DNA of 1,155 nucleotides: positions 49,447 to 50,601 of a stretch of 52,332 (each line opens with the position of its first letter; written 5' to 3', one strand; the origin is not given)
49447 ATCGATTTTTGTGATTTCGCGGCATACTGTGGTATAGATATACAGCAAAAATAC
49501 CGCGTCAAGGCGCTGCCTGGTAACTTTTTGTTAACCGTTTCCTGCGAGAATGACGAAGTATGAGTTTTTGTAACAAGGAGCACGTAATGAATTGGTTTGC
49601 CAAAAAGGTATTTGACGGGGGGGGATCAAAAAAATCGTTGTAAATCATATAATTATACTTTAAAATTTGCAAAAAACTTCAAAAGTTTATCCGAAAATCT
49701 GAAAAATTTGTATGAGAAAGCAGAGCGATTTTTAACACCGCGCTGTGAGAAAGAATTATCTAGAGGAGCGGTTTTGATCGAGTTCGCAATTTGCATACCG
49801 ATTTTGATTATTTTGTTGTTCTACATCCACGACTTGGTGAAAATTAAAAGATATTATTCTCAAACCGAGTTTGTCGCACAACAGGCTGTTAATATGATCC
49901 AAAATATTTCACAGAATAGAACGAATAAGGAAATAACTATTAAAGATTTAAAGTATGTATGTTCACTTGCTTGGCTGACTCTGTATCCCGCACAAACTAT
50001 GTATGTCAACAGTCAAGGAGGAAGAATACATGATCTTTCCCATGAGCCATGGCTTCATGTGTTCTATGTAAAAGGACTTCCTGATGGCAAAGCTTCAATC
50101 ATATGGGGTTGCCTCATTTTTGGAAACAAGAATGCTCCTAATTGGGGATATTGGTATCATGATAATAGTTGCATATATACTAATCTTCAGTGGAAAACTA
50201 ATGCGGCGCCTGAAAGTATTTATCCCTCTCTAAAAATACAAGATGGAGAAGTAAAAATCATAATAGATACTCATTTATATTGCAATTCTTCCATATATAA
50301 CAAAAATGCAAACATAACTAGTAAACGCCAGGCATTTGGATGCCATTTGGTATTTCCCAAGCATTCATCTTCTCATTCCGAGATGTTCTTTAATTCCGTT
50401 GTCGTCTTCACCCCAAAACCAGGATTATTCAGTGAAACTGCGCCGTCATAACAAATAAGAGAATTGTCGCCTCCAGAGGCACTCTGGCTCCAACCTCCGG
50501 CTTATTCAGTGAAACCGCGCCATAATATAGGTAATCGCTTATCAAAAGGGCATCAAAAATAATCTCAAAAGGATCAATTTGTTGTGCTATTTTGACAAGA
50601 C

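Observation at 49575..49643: G8 tract puts the only SD+ATG start one nucleotide out of frame with the TadE-like ORF (candidate phase-variable switch)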

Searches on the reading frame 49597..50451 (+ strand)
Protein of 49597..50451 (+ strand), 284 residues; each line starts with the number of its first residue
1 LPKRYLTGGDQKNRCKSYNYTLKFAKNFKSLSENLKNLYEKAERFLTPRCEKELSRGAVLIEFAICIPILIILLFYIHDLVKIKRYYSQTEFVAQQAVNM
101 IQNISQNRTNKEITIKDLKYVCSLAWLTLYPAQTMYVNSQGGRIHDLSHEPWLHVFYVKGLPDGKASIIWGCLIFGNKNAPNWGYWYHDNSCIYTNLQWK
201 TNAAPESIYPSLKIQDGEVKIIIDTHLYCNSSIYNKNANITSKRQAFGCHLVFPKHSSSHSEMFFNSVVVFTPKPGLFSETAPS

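Call 6: search_protein_families(library=pfam, proteins=[window:49597-50451:+], max_evalue=0.1)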
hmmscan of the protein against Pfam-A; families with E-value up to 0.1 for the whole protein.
window:49597-50451:+ (284 aa): 4 families
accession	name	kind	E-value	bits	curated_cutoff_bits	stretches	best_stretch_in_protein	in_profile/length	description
PF07811.17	TadE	-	0.00085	19.8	22.9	1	57-76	1-20/43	TadE-like protein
PF16964.10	TadF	-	0.0013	19.1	27.3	1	55-131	6-83/178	Putative tight adherence pilin protein F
PF04121.18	Nup84_Nup100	-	0.0085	14.7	22.5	0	84-134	447-505/717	Nuclear pore protein 84 / 107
PF09528.15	Ehrlichia_rpt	-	0.05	13.5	27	1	103-123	16-36/36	Ehrlichia tandem repeat (Ehrlichia_rpt)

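Call 9: find_homologous_proteins(query=window:49597-50448:+, max_evalue=0.001)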
Query window:49597-50448:+ (284 aa): 178 proteins with E <= 0.001 among 456 candidates; the best 120 are listed.
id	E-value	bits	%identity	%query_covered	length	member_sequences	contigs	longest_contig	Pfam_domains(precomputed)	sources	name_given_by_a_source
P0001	7.3e-191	651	100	98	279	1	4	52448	-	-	-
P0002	2.1e-70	256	50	90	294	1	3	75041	-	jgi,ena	-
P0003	3.0e-67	245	47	97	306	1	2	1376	-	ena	-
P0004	5.4e-67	244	47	90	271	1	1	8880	-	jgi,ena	-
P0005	2.3e-66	242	50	81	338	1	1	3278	-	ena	-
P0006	3.1e-65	239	43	100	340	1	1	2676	-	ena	-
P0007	5.1e-65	238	50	80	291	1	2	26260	-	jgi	-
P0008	7.1e-65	237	49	86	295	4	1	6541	-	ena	-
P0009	7.4e-65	237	48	88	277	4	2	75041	-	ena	-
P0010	8.8e-65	237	48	83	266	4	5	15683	-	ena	-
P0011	2.5e-64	236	45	100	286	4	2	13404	-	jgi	-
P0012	3.0e-64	235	46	98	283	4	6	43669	-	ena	-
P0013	5.8e-64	234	46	98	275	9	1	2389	-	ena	-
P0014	7.4e-64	234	50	80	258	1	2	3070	-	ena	-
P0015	1.0e-63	234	47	99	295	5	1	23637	-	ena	-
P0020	1.1e-62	230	47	84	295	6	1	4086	-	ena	-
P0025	4.2e-61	225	46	81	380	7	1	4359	-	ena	-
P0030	1.6e-59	220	45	98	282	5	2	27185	-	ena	-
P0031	8.9e-59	217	44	100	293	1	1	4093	PF07811.18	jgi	jgi:hypothetical protein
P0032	1.1e-58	217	43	98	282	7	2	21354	-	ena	-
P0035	1.8e-58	216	43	99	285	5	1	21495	-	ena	-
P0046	3.4e-56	209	47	83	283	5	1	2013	-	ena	-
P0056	6.7e-55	205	44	98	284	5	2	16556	-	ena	-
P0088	2.1e-50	190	43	83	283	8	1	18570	-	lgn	-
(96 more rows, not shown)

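Call 12: find_encoding_contigs(protein=P0001, flank=3000, max_places=10)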
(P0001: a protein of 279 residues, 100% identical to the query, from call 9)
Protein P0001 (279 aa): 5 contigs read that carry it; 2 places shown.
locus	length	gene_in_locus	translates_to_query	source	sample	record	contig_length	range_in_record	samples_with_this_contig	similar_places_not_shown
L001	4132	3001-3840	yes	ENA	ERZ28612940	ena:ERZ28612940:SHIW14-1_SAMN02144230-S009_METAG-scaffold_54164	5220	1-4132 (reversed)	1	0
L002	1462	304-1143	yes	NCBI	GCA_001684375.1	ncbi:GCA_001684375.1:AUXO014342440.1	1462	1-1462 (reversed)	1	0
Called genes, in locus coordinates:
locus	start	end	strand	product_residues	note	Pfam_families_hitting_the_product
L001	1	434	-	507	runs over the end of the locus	?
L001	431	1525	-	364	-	PF25917:BSH_RND (weak), PF25954:Beta-barrel_RND_2, PF25967:RND-MFP_C, PF25989:YknX_C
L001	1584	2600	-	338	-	PF00579:tRNA-synt_1b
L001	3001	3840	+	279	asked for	-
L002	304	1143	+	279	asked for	-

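Call 15: find_related_loci(query=A1, collection=genome_contigs, flank=5000)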
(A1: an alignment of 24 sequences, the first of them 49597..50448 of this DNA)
Query A1 (284 aa) in genome_contigs; peptide patterns used: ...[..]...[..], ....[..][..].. (x = any residue, [..] = any of these).
102 stretches matched a pattern; 40 encode a relative of the query (tblastn E <= 1e-3); 39 distinct loci.
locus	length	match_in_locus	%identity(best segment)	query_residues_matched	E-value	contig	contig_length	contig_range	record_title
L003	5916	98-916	49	8-283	6e-83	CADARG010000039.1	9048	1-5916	MAG: uncultured proteobacterium isolate RUG13554 genome assembly, contig: RUG13554_asm_39, whole genome shotgun sequence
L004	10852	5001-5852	48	8-282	2e-77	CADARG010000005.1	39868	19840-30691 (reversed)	MAG: uncultured proteobacterium isolate RUG13554 genome assembly, contig: RUG13554_asm_5, whole genome shotgun sequence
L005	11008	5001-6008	44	1-284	1e-74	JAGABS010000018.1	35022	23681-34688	MAG: Alphaproteobacteria bacterium isolate RGIG8297 Water_buffalos_Rumen.Co__c1567504, whole genome shotgun sequence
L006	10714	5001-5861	48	1-283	2e-73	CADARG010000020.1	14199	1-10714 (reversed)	MAG: uncultured proteobacterium isolate RUG13554 genome assembly, contig: RUG13554_asm_20, whole genome shotgun sequence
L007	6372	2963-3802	47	1-283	5e-73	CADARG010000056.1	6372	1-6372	MAG: uncultured proteobacterium isolate RUG13554 genome assembly, contig: RUG13554_asm_56, whole genome shotgun sequence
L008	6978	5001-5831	45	8-283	4e-71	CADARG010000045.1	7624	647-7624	MAG: uncultured proteobacterium isolate RUG13554 genome assembly, contig: RUG13554_asm_45, whole genome shotgun sequence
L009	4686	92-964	44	8-284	9e-71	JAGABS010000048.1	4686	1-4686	MAG: Alphaproteobacteria bacterium isolate RGIG8297 Water_buffalos_Rumen.Co__c4313052, whole genome shotgun sequence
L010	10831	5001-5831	45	36-282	1e-68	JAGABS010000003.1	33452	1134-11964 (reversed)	MAG: Alphaproteobacteria bacterium isolate RGIG8297 Water_buffalos_Rumen.Co__c152298, whole genome shotgun sequence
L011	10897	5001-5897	46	1-283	3e-68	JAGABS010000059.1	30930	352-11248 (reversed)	MAG: Alphaproteobacteria bacterium isolate RGIG8297 Water_buffalos_Rumen.Co__c5708354, whole genome shotgun sequence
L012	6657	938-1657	46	55-284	7e-66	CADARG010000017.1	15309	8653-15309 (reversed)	MAG: uncultured proteobacterium isolate RUG13554 genome assembly, contig: RUG13554_asm_17, whole genome shotgun sequence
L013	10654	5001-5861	44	1-284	1e-65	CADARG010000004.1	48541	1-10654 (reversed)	MAG: uncultured proteobacterium isolate RUG13554 genome assembly, contig: RUG13554_asm_4, whole genome shotgun sequence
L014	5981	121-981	44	1-283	1e-64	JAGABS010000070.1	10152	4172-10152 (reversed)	MAG: Alphaproteobacteria bacterium isolate RGIG8297 Water_buffalos_Rumen.Co__c6577895, whole genome shotgun sequence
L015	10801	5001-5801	44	3-284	8e-62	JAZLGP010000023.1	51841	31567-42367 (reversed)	MAG: Alphaproteobacteria bacterium isolate T1900044995_TA20190057.MAGScoT_cleanbin_000024 SGB_4239_k141_613302, whole ge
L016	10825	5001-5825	42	8-283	2e-62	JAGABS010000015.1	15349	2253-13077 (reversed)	MAG: Alphaproteobacteria bacterium isolate RGIG8297 Water_buffalos_Rumen.Co__c1349689, whole genome shotgun sequence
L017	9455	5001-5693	46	56-284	1e-59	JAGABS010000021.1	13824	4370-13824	MAG: Alphaproteobacteria bacterium isolate RGIG8297 Water_buffalos_Rumen.Co__c1793211, whole genome shotgun sequence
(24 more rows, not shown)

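Call 16: find_related_loci(query=A1, collection=metagenome_contigs, flank=3000)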
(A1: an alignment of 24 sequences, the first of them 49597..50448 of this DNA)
Query A1 (284 aa) in metagenome_contigs; peptide patterns used: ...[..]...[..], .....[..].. (x = any residue, [..] = any of these).
437 stretches matched a pattern; 68 encode a relative of the query (tblastn E <= 1e-3); 67 distinct loci.
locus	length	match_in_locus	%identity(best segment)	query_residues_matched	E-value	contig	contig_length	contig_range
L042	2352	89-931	49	6-283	3e-80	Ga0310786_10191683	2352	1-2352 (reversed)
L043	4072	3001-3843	49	6-283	4e-78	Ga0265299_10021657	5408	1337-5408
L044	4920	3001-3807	50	28-283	2e-77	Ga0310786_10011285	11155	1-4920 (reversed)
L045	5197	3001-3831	46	1-283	2e-73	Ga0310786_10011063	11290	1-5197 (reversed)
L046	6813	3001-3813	48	1-284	2e-73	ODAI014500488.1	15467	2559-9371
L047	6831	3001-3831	46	1-283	2e-73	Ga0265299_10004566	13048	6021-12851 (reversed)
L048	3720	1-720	52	56-284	6e-73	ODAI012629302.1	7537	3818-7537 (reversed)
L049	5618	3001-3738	47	28-283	2e-72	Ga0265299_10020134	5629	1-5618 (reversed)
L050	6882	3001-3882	45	1-284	6e-72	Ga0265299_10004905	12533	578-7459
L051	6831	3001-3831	46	12-283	6e-72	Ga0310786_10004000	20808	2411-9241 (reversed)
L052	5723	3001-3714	50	57-284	2e-71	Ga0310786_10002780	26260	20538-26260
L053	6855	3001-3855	45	1-283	1e-70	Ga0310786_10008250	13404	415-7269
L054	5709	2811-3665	45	1-283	1e-70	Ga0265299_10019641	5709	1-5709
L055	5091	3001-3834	45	1-283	5e-71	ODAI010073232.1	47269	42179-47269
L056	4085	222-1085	44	1-284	3e-68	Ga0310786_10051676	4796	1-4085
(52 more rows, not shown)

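Call 21: list_cluster_members(proteins=[P0013, P0025, P0032, P0020, P0015, P0035, P0030, P0056, P0046, P0088])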
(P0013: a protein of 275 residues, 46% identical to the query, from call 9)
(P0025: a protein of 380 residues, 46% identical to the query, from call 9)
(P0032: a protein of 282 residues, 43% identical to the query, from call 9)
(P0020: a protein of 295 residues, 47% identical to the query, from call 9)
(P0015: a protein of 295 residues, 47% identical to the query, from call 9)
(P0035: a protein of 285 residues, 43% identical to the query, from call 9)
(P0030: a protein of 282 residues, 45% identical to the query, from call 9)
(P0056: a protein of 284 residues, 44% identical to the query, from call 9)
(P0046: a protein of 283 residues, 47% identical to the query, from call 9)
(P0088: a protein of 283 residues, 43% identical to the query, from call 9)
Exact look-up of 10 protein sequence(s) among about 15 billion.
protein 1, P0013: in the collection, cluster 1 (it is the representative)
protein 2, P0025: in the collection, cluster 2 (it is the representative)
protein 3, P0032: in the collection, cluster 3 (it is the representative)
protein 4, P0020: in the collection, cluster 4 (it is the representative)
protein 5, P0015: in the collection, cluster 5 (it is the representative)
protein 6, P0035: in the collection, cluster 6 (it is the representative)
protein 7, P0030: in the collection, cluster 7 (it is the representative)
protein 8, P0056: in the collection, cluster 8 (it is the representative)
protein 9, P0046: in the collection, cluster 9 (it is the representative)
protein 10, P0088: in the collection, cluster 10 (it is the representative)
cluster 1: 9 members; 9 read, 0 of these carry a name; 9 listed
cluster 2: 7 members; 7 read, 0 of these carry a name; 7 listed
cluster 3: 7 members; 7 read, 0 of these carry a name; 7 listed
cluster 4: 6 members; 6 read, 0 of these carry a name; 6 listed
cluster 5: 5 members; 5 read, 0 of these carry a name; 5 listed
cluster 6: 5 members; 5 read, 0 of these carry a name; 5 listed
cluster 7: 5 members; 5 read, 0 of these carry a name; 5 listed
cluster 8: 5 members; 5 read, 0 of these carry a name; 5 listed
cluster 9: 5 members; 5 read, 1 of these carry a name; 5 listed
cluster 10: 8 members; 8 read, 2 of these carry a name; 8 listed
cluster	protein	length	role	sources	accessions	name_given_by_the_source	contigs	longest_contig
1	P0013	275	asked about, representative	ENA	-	-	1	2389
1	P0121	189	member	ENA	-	-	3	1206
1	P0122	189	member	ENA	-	-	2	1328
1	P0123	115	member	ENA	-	-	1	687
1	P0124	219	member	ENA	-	-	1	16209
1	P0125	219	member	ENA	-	-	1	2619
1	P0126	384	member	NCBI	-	-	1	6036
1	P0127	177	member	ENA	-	-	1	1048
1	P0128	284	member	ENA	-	-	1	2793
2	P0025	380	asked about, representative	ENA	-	-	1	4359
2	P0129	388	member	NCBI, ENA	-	-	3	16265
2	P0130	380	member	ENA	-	-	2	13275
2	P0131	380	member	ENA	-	-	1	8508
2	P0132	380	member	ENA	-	-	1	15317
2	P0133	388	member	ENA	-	-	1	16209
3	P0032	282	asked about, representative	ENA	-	-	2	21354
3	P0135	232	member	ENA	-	-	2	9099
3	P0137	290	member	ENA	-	-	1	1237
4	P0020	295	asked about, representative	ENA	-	-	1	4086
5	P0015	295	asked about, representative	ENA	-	-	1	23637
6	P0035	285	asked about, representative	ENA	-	-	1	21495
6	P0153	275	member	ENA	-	-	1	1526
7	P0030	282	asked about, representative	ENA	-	-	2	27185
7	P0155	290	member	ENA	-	-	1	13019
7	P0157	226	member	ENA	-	-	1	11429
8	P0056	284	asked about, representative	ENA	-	-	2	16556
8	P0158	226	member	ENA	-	-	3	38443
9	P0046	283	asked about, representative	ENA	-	-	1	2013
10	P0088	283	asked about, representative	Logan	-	-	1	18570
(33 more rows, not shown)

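Call 24: find_encoding_contigs(protein=P0155, flank=1500, max_places=6)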
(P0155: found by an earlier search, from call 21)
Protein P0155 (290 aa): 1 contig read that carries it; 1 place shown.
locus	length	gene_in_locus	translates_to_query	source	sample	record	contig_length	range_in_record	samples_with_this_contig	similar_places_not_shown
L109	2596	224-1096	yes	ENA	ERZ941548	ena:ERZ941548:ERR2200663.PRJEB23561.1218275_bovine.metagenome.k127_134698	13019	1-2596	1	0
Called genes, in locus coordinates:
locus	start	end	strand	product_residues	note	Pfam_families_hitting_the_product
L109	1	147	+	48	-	?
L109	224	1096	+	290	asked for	-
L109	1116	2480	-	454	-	PF16980:CitMHS_2, PF03600:CitMHS (weak)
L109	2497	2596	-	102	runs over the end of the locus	-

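Call 25: find_encoding_contigs(protein=P0030, flank=1500, max_places=6)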
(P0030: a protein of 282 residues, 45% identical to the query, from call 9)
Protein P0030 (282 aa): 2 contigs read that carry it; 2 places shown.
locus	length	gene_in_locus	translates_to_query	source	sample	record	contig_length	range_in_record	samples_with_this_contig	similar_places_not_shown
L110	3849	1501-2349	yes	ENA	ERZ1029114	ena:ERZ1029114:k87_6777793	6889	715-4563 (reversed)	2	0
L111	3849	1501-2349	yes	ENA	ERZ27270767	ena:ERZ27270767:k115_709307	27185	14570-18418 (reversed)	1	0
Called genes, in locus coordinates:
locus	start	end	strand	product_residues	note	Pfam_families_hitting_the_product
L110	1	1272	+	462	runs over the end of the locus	-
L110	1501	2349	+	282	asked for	-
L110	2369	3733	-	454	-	PF16980:CitMHS_2, PF03600:CitMHS (weak)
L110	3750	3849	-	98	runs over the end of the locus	-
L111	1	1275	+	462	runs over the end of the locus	-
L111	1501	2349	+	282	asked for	-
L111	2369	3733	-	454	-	PF16980:CitMHS_2, PF03600:CitMHS (weak)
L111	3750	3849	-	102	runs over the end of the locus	-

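Call 26: find_encoding_contigs(protein=P0157, flank=1500, max_places=6)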
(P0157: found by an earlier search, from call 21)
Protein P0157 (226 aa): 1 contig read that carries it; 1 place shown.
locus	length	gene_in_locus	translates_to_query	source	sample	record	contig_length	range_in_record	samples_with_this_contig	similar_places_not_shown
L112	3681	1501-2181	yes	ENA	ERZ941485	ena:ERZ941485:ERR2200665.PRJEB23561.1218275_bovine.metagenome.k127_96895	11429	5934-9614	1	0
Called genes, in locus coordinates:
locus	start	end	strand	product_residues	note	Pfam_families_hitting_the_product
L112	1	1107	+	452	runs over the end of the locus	-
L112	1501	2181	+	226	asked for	-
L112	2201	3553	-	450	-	PF16980:CitMHS_2, PF03600:CitMHS (weak)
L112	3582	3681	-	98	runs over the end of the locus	-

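Call 27: find_encoding_contigs(protein=P0137, flank=1500, max_places=6)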
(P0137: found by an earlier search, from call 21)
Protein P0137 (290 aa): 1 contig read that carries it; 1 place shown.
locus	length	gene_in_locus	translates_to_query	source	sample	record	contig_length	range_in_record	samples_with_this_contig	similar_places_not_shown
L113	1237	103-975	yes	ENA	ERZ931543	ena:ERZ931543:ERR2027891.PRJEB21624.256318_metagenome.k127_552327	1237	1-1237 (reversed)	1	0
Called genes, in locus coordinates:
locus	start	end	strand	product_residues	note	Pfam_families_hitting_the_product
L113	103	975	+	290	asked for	-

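Call 28: find_encoding_contigs(protein=P0032, flank=1500, max_places=6)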
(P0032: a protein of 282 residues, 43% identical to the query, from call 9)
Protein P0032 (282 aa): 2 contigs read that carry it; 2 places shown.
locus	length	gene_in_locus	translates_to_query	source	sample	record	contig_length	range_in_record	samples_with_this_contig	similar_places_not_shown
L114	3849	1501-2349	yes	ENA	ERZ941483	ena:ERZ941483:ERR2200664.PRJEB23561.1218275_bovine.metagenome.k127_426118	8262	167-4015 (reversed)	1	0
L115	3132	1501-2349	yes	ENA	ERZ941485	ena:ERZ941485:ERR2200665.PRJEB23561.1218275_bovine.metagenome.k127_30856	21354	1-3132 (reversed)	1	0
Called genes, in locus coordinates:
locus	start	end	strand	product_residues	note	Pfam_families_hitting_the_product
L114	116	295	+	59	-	-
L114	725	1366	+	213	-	PF00132:Hexapep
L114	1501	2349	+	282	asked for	-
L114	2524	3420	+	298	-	PF01755:Glyco_transf_25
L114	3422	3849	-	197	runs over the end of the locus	?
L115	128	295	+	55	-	-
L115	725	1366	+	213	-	PF00132:Hexapep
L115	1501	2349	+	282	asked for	-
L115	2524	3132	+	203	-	?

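Call 29: find_encoding_contigs(protein=P0135, flank=1500, max_places=6)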
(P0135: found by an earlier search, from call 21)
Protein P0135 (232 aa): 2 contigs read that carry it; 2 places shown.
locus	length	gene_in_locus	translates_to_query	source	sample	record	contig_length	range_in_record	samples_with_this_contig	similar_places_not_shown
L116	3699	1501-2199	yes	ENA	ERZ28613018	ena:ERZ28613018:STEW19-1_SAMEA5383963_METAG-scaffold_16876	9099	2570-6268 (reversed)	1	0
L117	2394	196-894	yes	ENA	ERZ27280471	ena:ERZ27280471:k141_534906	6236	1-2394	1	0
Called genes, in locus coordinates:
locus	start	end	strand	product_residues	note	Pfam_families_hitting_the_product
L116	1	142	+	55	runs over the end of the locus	-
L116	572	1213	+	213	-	PF00132:Hexapep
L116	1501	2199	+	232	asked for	-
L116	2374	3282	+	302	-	PF01755:Glyco_transf_25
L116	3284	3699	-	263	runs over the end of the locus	PF07934:OGG_N, PF00730:HhH-GPD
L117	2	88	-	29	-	?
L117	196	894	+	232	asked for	-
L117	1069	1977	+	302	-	PF01755:Glyco_transf_25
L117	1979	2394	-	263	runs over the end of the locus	PF07934:OGG_N, PF00730:HhH-GPD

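Call 45: search_protein_families(library=pfam, alignment_id=A1, max_evalue=0.01)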
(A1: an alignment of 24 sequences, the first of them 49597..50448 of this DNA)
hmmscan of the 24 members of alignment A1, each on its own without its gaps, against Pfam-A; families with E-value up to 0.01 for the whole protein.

A. member 1, window:49597-50448:+ (284 aa): 3 families
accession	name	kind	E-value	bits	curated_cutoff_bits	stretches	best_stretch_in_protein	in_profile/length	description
PF07811.17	TadE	-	0.00085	19.8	22.9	1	57-76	1-20/43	TadE-like protein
PF16964.10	TadF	-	0.0013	19.1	27.3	1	55-131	6-83/178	Putative tight adherence pilin protein F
PF04121.18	Nup84_Nup100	-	0.0085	14.7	22.5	0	84-134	447-505/717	Nuclear pore protein 84 / 107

B. families by the number of members that match (of 24 scanned): 3 families
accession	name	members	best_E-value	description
PF07811.17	TadE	23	2.1e-05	TadE-like protein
PF16964.10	TadF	9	0.00063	Putative tight adherence pilin protein F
PF04121.18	Nup84_Nup100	1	0.0085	Nuclear pore protein 84 / 107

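Call 46: search_protein_families(library=ncbifam, alignment_id=A1, max_evalue=0.01)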
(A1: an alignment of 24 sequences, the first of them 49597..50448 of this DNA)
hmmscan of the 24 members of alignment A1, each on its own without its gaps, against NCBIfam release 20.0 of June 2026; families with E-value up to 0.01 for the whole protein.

A. member 1, window:49597-50448:+ (284 aa): 0 families

B. families by the number of members that match (of 24 scanned): 1 family
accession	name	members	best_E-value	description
NF041013.1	T4P_ComGE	1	0.0086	competence type IV pilus minor pilin ComGE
